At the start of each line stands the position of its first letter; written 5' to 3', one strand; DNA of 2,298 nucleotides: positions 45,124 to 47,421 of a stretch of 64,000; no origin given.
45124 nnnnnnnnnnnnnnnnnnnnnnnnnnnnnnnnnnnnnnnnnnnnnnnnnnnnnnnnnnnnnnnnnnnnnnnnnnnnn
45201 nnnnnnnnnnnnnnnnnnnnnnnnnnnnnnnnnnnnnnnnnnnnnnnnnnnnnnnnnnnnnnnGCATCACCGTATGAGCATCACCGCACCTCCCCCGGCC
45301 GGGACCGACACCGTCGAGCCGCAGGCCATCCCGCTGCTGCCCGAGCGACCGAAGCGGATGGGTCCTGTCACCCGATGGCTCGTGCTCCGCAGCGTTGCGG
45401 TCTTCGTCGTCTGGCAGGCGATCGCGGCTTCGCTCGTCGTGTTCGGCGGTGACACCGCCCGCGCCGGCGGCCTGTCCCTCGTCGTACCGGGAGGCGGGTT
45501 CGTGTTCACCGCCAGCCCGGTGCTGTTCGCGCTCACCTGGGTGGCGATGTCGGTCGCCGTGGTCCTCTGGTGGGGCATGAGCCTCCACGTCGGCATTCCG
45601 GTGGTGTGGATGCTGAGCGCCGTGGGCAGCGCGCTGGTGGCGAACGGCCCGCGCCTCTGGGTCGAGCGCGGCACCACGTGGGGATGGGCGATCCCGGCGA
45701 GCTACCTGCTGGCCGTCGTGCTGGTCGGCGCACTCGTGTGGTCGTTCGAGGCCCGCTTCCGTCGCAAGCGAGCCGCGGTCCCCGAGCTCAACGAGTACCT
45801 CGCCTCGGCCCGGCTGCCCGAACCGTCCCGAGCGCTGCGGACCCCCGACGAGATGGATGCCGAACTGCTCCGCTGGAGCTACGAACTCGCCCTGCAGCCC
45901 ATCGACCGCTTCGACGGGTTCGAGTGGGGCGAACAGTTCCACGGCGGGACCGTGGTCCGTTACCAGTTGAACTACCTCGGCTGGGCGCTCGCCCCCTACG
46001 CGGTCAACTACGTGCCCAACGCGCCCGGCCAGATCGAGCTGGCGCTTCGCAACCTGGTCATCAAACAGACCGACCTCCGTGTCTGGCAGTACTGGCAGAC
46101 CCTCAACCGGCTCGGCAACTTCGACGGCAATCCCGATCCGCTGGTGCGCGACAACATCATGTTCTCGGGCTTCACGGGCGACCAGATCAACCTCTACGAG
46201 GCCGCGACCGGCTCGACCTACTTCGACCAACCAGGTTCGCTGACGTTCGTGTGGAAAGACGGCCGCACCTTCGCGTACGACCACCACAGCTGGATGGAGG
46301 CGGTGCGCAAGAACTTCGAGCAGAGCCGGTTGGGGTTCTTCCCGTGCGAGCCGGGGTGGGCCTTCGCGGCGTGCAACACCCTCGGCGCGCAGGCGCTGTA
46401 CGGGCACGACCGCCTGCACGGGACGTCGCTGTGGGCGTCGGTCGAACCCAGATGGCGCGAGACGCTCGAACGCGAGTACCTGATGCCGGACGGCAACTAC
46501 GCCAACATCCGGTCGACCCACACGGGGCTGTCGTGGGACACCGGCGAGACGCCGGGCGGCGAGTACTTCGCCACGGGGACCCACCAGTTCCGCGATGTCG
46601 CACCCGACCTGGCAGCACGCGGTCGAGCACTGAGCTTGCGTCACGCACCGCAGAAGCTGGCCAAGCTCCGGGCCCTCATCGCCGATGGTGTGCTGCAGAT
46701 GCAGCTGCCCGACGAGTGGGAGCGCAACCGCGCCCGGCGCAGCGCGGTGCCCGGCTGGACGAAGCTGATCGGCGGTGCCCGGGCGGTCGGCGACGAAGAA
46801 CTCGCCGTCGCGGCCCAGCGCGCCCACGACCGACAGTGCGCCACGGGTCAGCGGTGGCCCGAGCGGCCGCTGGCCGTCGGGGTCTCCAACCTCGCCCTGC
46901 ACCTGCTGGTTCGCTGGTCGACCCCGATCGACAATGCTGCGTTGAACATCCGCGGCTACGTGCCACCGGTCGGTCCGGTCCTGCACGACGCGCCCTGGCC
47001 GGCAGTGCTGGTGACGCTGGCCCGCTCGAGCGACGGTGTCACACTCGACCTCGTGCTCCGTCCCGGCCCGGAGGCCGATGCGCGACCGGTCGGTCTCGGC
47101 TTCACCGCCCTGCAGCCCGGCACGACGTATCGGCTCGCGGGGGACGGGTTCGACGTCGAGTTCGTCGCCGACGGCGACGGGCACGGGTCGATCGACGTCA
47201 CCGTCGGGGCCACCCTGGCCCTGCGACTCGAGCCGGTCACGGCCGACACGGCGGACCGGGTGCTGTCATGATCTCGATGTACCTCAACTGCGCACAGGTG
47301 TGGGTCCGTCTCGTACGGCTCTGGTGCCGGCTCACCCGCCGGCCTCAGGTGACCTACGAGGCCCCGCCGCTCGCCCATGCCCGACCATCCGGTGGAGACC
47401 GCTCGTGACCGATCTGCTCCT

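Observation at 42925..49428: Operon of a small-molecule kinase plus three tandem membrane-anchored Ldi-like paralogs: candidate undescribed lipid/isoprenoid-alcohol system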

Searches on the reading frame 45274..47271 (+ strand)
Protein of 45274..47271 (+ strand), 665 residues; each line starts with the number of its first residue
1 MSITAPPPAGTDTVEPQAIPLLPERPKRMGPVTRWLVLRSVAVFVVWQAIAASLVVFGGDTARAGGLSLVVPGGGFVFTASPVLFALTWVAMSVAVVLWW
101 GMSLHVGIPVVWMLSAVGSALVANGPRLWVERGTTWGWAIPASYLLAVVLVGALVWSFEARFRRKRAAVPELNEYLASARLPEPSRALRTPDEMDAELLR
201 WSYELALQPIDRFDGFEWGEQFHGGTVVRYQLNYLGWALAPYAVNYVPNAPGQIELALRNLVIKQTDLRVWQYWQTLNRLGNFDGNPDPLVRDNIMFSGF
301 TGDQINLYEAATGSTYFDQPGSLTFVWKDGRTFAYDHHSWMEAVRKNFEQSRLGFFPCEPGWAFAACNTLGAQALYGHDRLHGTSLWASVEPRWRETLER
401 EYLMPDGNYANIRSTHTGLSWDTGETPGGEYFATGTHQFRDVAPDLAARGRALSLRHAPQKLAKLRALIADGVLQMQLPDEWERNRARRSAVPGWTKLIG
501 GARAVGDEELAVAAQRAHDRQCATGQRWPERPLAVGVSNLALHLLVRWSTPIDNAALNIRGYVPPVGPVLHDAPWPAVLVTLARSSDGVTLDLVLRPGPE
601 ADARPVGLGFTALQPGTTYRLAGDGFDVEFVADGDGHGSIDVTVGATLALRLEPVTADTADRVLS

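Call 8: search_protein_families(library=pfam, proteins=[window:45274-47271:+], max_evalue=0.1)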
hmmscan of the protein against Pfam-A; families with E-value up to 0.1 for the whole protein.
window:45274-47271:+ (665 aa): 2 families
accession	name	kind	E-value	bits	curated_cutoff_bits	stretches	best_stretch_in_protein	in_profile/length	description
PF18566.7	Ldi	-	2.4e-57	195.3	26.1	1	229-524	1-303/318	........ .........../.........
PF14316.11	DUF4381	-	0.045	14.5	27.2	1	135-176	18-59/145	Domain of unknown function (DUF4381)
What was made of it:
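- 45274..47271 (+): ldiA, 665 aa, a Lis-type membrane enzyme. Domains: TM module aa 31-167 (nt 45364-45774), (alpha/alpha)6 barrel aa ~190-560, C-terminal beta-sandwich aa 569-654. Catalytic-pair equivalents are Cys358 (nt 46345-46347) and Cys367 (nt 46372-46374). Met296 corresponds to Met125 and Phe300 to His129. Pfam Ldi 2.4e-57 (call 8).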

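Call 9: search_protein_families(library=ncbifam, proteins=[window:45274-47271:+], max_evalue=0.1)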
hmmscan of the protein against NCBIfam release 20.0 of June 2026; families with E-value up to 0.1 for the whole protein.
window:45274-47271:+ (665 aa): 0 families

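Call 18: search_solved_structures(query=window:45274-47271:+, max_evalue=1, show_alignments=2)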
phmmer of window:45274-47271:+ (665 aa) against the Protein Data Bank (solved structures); distinct sequences matched with E-value up to 1: 8.
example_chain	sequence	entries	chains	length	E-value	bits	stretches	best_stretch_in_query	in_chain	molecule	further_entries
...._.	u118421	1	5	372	2.4e-08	36.4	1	187-407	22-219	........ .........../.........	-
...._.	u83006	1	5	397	3.1e-08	36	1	185-407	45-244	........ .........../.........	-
5g1u_A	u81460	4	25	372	3.4e-08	35.9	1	187-407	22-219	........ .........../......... | LINALOOL DEHYDRATASE ISOMERASE | Linalool dehydratase-isomerase protein LDI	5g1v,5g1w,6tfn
5hlr_A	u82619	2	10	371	3.4e-08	35.9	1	187-407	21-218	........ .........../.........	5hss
6thm_A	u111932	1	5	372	2.3e-07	33.2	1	187-407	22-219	Linalool dehydratase-isomerase protein LDI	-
6tft_A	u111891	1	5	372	4.5e-07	32.2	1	187-407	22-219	Linalool dehydratase-isomerase protein LDI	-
6t9h_A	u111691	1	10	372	5.7e-07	31.9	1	187-407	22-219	Linalool dehydratase-isomerase protein LDI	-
6tfr_A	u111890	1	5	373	5.9e-07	31.8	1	187-407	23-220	Linalool dehydratase-isomerase protein LDI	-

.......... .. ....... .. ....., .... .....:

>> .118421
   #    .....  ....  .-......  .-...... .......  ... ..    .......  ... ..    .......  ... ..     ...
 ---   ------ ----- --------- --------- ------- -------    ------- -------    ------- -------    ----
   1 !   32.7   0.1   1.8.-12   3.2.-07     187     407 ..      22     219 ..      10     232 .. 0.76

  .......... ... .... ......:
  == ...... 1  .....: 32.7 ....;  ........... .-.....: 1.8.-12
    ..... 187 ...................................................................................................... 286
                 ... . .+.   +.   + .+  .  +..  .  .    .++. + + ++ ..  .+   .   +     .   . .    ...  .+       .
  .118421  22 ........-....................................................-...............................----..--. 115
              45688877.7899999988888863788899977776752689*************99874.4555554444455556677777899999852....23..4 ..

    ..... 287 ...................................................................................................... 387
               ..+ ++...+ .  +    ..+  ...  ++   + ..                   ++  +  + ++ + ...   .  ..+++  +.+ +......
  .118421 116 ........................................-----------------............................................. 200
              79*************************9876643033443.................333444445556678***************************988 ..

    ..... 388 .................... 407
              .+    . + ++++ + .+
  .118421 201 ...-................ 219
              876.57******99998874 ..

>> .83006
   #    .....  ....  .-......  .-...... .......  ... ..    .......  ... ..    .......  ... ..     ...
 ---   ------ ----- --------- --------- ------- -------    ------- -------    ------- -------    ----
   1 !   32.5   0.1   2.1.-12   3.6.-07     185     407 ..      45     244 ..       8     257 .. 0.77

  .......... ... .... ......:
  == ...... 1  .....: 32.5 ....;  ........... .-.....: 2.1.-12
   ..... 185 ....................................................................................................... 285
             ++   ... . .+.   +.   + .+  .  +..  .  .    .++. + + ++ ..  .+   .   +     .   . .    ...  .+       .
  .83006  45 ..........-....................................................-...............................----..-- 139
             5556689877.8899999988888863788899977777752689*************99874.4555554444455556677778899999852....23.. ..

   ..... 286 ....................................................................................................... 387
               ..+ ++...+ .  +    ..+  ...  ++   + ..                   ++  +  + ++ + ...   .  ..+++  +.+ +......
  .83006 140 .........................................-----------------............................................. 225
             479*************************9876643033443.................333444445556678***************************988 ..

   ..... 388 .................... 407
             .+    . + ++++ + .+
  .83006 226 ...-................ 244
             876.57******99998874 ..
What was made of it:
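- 45274..47271 (+): PDB alignment (call 18).
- On Ldi/Lis family (Pfam PF18566), tested on ldiA and ldiB: Cys358, Cys367 and Met296 align to them (call 18). The aligned positions are Asp214 and Asp267 (call 18).
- Closest known: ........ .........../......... Ldi. Different: In the window proteins His129 is Phe and the capping disulfide Cys49-Cys102 is absent (call 18).
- Checked: The spacing is C-x8-C and His129 is replaced by Phe (call 18).
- PDB Ldi alignment with M125, C171 and C180 conserved (call 18). Ldi's His129 and its capping disulfide (Cys49-Cys102) are absent (call 18), so the chemistry may differ in detail.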

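Call 21: find_homologous_proteins(query=window:45274-47271:+, max_evalue=0.00001)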
Query window:45274-47271:+ (665 aa): 373 proteins with E <= 0.00001 among 8000 candidates; the best 120 are listed.
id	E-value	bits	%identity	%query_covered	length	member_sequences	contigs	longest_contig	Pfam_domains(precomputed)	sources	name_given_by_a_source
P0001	0.0e+0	1537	100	100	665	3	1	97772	PF18566.8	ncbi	ncbi:MAG: hypothetical protein RI958_2487 [Actinomycetota bacterium]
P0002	0.0e+0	1337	86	100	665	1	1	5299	PF18566.8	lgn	-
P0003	0.0e+0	1301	85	98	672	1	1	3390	PF18566.8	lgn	-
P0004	0.0e+0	1300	84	98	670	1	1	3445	PF18566.8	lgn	-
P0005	0.0e+0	1299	85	98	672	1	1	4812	PF18566.8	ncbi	-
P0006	0.0e+0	1157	76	98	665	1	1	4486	PF18566.8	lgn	-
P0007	0.0e+0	1147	75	99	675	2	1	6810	PF18566.8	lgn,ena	-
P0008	0.0e+0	1144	74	98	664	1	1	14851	PF18566.8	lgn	-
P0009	0.0e+0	1138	76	97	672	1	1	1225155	PF18566.8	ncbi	-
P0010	0.0e+0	1134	75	97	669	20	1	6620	PF18566.8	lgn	-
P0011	0.0e+0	1125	73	96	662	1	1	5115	PF18566.8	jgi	jgi:hypothetical protein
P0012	0.0e+0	1124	73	97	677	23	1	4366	PF18566.8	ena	-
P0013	0.0e+0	1123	74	96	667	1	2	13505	PF18566.8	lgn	-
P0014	0.0e+0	1118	73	97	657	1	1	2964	PF18566.8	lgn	-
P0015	0.0e+0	1114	73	97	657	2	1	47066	PF18566.8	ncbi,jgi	ncbi:MAG: hypothetical protein RL238_651 [Actinomycetota bacterium]|jgi:hypothetical protein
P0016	0.0e+0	1111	73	96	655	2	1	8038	PF18566.8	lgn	-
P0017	0.0e+0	1111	73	96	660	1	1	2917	PF18566.8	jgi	jgi:hypothetical protein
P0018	0.0e+0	1109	72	97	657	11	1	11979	PF18566.8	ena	-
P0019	0.0e+0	1108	74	96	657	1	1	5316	PF18566.8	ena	-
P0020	0.0e+0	1108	73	96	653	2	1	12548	PF18566.8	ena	-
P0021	0.0e+0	1104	72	99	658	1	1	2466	PF18566.8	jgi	jgi:hypothetical protein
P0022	0.0e+0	1103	73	98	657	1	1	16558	PF18566.8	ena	-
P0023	0.0e+0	1099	72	96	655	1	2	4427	PF18566.8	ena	-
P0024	0.0e+0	1099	74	96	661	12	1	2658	PF18566.8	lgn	-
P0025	0.0e+0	1097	73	97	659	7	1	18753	PF18566.8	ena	-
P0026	0.0e+0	1096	73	96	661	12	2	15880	PF18566.8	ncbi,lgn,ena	-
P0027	0.0e+0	1095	73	97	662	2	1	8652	PF18566.8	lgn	-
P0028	0.0e+0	1095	75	95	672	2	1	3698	PF18566.8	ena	-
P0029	0.0e+0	1093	72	97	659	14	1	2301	PF18566.8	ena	-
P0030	0.0e+0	1088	71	96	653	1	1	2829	PF18566.8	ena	-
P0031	0.0e+0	1086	70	97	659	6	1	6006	PF18566.8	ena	-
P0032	0.0e+0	1083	72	97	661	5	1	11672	PF18566.8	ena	-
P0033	0.0e+0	1076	72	97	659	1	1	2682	PF18566.8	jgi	jgi:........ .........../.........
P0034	0.0e+0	1070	72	97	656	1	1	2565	PF18566.8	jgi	jgi:hypothetical protein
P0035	0.0e+0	1068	71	96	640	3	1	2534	PF18566.8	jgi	-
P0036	0.0e+0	1062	71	97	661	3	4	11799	PF18566.8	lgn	-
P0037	0.0e+0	1062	70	98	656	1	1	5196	PF18566.8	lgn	-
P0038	0.0e+0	1061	71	94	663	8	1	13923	PF18566.8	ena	-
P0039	0.0e+0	1059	72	96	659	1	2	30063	PF18566.8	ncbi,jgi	jgi:hypothetical protein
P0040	0.0e+0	1044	74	90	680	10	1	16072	PF18566.8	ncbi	-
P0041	0.0e+0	1041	71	97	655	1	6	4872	PF18566.8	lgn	-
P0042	0.0e+0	1036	71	94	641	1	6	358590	PF18566.8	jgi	jgi:hypothetical protein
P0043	0.0e+0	1025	71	96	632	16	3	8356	PF18566.8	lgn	-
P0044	2.0e-289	980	65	97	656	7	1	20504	PF18566.8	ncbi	ncbi:MAG: hypothetical protein RJB65_883 [Actinomycetota bacterium]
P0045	6.7e-275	932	63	99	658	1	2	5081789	PF18566.8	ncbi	ncbi:MAG: hypothetical protein R2710_19540 [Acidimicrobiales bacterium]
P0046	2.3e-274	931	63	99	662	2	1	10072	PF18566.8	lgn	-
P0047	2.0e-273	928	64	98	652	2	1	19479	PF18566.8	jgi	jgi:hypothetical protein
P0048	3.0e-273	927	61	98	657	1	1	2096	PF18566.8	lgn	-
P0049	4.3e-273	926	64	96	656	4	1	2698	PF18566.8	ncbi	-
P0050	8.8e-273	925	63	96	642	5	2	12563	PF18566.8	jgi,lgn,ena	-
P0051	8.9e-271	919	65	94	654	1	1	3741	PF18566.8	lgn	-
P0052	2.2e-269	914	63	98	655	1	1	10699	PF18566.8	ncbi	ncbi:MAG: hypothetical protein ACLGIC_10260 [Acidimicrobiia bacterium]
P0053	3.5e-269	913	62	99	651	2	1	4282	PF18566.8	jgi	jgi:hypothetical protein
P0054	5.7e-269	913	62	98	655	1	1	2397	PF18566.8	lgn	-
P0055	5.7e-269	913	64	95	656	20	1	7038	PF18566.8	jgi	jgi:hypothetical protein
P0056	1.6e-268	911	63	99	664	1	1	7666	PF18566.8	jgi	-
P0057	6.0e-268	909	64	96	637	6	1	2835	PF18566.8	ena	-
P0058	1.5e-266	905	61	96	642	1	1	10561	PF18566.8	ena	-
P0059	1.1e-265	902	62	96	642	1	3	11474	PF18566.8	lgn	-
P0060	1.8e-265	901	62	96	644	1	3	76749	PF18566.8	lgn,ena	-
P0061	7.1e-263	893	62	97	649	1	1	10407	PF18566.8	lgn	-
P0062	7.8e-263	893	61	99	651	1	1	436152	PF18566.8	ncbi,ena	-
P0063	3.7e-262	890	66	89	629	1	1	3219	PF18566.8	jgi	-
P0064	8.0e-262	889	61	96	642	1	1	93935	PF18566.8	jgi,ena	-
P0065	1.7e-261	888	60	96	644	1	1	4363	PF18566.8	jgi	-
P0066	2.7e-261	887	61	94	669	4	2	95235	PF18566.8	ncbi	ncbi:MAG: hypothetical protein ACRBI6_00585 [Acidimicrobiales bacterium]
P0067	1.0e-260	885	60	96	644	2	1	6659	PF18566.8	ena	-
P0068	3.9e-257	874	62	91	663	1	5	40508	PF18566.8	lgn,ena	-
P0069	5.7e-257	873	60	95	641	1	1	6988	PF18566.8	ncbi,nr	ncbi:MAG TPA: hypothetical protein VEA78_00465 [Acidimicrobiales bacterium]|nr:hypothetical protein 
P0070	6.1e-253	860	59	96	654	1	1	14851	PF18566.8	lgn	-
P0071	4.3e-252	857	58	97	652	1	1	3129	PF18566.8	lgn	-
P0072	2.9e-250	851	59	95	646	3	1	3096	PF18566.8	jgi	jgi:hypothetical protein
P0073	1.2e-247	842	61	94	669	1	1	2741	PF18566.8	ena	-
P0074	1.5e-247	842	60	94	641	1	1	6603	PF18566.8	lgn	-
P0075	1.7e-247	842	59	96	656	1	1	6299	PF18566.8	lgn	-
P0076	2.1e-247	841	60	94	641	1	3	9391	PF18566.8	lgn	-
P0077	2.3e-247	841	60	94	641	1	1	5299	PF18566.8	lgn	-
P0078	2.3e-247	841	60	93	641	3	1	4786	PF18566.8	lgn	-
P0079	4.1e-247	841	59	93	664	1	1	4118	PF18566.8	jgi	jgi:hypothetical protein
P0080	5.8e-247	840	59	96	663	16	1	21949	PF18566.8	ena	-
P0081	1.3e-246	839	58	99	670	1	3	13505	PF18566.8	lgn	-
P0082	2.2e-246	838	60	94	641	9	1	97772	PF18566.8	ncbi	ncbi:MAG: hypothetical protein RI958_2488 [Actinomycetota bacterium]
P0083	1.6e-245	835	58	97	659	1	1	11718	PF18566.8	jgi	jgi:hypothetical protein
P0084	4.8e-245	834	59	97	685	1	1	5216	PF18566.8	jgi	jgi:hypothetical protein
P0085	1.5e-244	832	59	96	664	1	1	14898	PF18566.8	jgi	jgi:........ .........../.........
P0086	1.7e-244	832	57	98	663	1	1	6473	PF18566.8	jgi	jgi:hypothetical protein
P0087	1.9e-244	832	56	97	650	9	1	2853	PF18566.8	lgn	-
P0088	8.7e-244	830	59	95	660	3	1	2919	PF18566.8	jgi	jgi:hypothetical protein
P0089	1.1e-243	829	58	98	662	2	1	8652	PF18566.8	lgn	-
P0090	2.1e-243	828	59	96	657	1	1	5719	PF18566.8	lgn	-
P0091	6.0e-243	827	57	96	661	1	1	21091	PF18566.8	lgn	-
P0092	1.2e-242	826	57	98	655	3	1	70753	PF18566.8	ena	-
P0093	1.3e-242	826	57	99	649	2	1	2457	PF18566.8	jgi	jgi:hypothetical protein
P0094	3.9e-241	821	59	95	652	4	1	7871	PF18566.8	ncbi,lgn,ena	-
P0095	1.5e-240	819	57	96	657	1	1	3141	PF18566.8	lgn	-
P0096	1.6e-240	819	58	98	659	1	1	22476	PF18566.8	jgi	jgi:hypothetical protein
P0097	1.6e-240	819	58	94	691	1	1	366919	PF18566.8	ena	-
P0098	1.7e-240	819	58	98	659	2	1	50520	PF18566.8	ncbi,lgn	-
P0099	3.1e-240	818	56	98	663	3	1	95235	PF18566.8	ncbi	ncbi:MAG: hypothetical protein ACRBI6_00590 [Acidimicrobiales bacterium]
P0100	5.6e-240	817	58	96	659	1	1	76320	PF18566.8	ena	-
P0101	6.5e-240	817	57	97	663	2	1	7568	PF18566.8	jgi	jgi:hypothetical protein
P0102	6.8e-240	817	57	98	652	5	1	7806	PF18566.8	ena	-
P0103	2.1e-239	815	57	97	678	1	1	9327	PF18566.8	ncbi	-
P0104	3.4e-239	814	57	98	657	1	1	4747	PF18566.8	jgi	-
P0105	3.7e-239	814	57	96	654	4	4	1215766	PF18566.8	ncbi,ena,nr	ncbi:MAG: hypothetical protein KDB40_20005 [Acidimicrobiales bacterium]|nr:hypothetical protein [Aci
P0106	3.8e-239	814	57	97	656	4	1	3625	PF18566.8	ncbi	-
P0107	3.9e-239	814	58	98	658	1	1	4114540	PF18566.8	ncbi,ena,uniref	ncbi:hypothetical protein [Ilumatobacter sp.]|uniref:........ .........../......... domain-containin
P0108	5.1e-239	814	56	98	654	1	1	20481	PF18566.8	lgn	-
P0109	5.6e-239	814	58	97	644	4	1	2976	PF18566.8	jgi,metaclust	metaclust:\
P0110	9.6e-239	813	58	96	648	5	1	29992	PF18566.8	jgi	jgi:hypothetical protein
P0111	1.1e-238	813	58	97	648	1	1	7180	PF18566.8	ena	-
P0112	3.0e-238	811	58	97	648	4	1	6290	PF18566.8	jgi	jgi:hypothetical protein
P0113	3.2e-238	811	58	96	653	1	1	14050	PF18566.8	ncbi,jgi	jgi:hypothetical protein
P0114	3.4e-238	811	58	94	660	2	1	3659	PF18566.8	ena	-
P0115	8.5e-238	810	57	95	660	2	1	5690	PF18566.8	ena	-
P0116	9.4e-238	810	57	97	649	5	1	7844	PF18566.8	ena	-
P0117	1.1e-237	809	57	99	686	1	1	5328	PF18566.8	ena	-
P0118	1.2e-237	809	58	98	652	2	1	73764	PF18566.8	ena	-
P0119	1.8e-237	809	57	97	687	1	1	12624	PF18566.8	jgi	jgi:hypothetical protein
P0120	5.7e-237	807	56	96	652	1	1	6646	PF18566.8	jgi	jgi:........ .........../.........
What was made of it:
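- Checked: The public annotation of the same MAG uses the same starts for the two long genes: P0001 is 665 aa at 100% identity and P0082 is 641 aa (call 21).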

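Call 22: find_encoding_contigs(protein=P0045, flank=8000, max_places=2)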
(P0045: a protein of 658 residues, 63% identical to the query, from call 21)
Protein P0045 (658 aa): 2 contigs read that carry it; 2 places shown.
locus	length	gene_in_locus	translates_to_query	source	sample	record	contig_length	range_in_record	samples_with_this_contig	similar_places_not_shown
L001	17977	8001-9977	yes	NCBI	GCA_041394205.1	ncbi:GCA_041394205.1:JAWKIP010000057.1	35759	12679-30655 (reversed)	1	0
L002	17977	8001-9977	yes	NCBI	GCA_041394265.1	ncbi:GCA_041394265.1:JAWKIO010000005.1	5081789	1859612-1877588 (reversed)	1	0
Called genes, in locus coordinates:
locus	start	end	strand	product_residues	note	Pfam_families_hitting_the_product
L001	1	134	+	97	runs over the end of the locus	-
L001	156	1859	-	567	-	PF00501:AMP-binding, PF13193:AMP-binding_C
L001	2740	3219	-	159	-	PF13577:SnoaL_4 (weak), PF00866:Ring_hydroxyl_B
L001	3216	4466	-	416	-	PF00355:Rieske, PF00848:Ring_hydroxyl_A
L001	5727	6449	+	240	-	-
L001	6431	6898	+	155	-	-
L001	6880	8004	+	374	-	-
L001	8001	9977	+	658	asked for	PF18566:Ldi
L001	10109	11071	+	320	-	PF18566:Ldi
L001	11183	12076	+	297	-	PF18566:Ldi (weak)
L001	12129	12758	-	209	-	PF00440:TetR_N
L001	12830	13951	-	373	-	PF08007:JmjC_2, PF07883:Cupin_2 (weak)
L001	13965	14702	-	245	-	PF13353:Fer4_12, PF04055:Radical_SAM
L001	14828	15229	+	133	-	PF01242:PTPS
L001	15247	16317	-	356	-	PF08100:Dimerisation, PF00891:Methyltransf_2, PF13489:Methyltransf_23, PF08241:Methyltransf_11, PF08242:Methyltransf_12, PF13649:Methyltransf_25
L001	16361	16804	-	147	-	PF05721:PhyH (weak)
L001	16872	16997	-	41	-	-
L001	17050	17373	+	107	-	-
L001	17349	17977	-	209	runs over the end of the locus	PF13469:Sulfotransfer_3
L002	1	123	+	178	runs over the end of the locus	-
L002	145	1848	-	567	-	PF00501:AMP-binding, PF13193:AMP-binding_C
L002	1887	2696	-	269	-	PF00378:ECH_1, PF16113:ECH_2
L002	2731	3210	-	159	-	PF13577:SnoaL_4 (weak), PF00866:Ring_hydroxyl_B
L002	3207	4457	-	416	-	PF00355:Rieske, PF00848:Ring_hydroxyl_A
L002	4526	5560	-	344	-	PF00296:Bac_luciferase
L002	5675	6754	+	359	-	PF01636:APH, PF02958:EcKL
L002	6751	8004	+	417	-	-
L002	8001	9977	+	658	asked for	PF18566:Ldi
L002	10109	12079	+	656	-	PF18566:Ldi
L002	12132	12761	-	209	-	PF00440:TetR_N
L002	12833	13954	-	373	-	PF08007:JmjC_2, PF07883:Cupin_2 (weak)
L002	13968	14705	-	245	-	PF13353:Fer4_12, PF04055:Radical_SAM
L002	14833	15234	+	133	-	PF01242:PTPS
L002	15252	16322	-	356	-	PF08100:Dimerisation, PF00891:Methyltransf_2, PF13489:Methyltransf_23, PF08241:Methyltransf_11, PF08242:Methyltransf_12, PF13649:Methyltransf_25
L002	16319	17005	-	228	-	PF05721:PhyH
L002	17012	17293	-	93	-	-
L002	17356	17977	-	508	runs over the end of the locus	PF06508:QueC, PF13469:Sulfotransfer_3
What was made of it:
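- Rieske, ECH and acyl-CoA ligase genes lie upstream in L002 (call 22).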
